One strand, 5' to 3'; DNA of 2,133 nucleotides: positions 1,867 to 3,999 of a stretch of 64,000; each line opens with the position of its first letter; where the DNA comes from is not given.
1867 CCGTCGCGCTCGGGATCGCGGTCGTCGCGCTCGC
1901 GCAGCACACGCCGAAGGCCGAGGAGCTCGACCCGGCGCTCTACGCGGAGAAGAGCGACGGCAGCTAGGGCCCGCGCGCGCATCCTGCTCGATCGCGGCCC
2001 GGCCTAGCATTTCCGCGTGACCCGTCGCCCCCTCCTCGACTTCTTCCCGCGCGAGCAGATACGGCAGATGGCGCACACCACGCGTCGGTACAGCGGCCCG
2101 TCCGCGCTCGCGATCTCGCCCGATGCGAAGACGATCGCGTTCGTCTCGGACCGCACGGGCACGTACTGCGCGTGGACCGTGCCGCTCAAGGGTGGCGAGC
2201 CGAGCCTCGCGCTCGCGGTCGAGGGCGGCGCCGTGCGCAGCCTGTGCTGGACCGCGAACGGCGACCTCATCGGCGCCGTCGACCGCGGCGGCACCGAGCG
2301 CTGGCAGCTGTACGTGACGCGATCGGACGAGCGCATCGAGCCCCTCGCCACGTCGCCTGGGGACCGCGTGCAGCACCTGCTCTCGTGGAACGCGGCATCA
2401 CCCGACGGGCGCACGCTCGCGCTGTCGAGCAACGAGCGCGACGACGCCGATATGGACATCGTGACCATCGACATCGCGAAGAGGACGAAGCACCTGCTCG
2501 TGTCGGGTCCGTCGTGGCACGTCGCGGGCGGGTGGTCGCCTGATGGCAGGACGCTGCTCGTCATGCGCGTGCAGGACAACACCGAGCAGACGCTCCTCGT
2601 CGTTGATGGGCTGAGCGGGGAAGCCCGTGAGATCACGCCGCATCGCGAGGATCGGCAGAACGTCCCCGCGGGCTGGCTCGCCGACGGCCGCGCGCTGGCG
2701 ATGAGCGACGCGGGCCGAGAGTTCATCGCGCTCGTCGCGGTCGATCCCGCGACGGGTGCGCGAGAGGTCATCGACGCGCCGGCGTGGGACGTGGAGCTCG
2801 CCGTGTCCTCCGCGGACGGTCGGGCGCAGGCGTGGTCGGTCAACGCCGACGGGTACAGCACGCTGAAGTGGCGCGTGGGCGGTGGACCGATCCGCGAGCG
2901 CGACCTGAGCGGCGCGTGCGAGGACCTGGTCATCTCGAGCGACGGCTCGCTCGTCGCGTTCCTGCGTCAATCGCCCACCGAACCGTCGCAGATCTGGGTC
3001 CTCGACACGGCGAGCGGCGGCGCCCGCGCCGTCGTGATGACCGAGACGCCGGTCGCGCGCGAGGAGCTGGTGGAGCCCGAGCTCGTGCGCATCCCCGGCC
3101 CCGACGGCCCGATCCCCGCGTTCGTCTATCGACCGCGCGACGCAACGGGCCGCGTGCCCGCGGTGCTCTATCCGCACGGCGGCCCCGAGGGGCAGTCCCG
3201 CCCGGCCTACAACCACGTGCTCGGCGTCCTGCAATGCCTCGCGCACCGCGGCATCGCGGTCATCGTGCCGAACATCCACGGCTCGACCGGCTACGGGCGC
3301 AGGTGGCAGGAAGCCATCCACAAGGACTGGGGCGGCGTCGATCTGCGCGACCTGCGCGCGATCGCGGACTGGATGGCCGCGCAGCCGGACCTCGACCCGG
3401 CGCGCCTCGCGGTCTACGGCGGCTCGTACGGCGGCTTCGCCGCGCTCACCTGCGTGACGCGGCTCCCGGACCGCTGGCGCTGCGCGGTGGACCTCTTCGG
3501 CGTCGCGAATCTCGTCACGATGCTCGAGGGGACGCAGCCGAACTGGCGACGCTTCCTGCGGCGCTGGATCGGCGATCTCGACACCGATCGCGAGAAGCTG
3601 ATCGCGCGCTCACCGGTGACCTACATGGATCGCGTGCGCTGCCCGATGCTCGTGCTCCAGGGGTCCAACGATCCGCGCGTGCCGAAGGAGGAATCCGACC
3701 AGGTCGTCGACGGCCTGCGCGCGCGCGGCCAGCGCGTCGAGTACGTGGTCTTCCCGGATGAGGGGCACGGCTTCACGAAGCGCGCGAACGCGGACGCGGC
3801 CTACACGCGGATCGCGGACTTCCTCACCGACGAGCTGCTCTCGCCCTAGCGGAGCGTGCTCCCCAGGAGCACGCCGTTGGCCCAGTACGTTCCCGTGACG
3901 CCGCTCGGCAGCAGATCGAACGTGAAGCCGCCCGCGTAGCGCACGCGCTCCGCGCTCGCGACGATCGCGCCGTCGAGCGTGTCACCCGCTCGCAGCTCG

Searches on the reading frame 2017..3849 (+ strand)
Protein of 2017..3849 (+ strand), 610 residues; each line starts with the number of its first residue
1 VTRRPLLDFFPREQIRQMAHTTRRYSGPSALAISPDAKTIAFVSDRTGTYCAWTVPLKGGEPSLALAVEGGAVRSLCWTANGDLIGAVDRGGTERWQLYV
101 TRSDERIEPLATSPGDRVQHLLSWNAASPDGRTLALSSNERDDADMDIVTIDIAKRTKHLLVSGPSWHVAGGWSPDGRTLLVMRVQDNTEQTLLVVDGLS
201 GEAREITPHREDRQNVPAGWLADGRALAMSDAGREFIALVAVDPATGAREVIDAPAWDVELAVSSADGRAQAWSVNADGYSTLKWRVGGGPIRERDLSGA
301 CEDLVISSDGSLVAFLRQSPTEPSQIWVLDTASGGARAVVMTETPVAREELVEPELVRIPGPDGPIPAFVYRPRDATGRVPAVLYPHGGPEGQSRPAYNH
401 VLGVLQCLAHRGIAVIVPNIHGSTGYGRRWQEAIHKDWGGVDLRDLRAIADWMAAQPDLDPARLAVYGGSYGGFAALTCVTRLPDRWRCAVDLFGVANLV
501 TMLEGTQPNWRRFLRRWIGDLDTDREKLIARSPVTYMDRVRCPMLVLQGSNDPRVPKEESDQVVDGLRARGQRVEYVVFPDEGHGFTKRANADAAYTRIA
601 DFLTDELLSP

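Call 67: search_protein_families(library=pfam, proteins=[window:2017-3849:+], max_evalue=0.00001)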
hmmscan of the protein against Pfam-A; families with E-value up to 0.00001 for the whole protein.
window:2017-3849:+ (610 aa): 8 families
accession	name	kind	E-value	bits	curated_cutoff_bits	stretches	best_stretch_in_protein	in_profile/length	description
PF00326.27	Peptidase_S9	-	1.1e-47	162.7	22.6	1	404-606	6-209/213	Prolyl oligopeptidase family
PF20434.5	BD-FAE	-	3.7e-12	46.6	26.8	1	370-564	3-212/215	BD-FAE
PF02129.25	Peptidase_S15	-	1.3e-11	45.2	23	1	368-501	7-134/262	X-Pro dipeptidyl-peptidase (S15 family)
PF01738.24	DLH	-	1.8e-11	44.5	21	1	367-592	2-194/217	Dienelactone hydrolase family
PF07676.18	PD40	-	7.3e-11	42.2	20.9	0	32-49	15-33/38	WD40-like Beta Propeller Repeat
PF00561.26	Abhydrolase_1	-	1.8e-07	31.5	25.8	0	381-491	1-98/245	alpha/beta hydrolase fold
PF12146.15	Hydrolase_4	-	6.6e-07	29.3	27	0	404-497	23-110/239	Serine aminopeptidase, S33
PF25174.1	Beta-prop_THOC3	-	3.1e-06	26.8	305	0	30-187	7-151/272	THOC3 beta-propeller domain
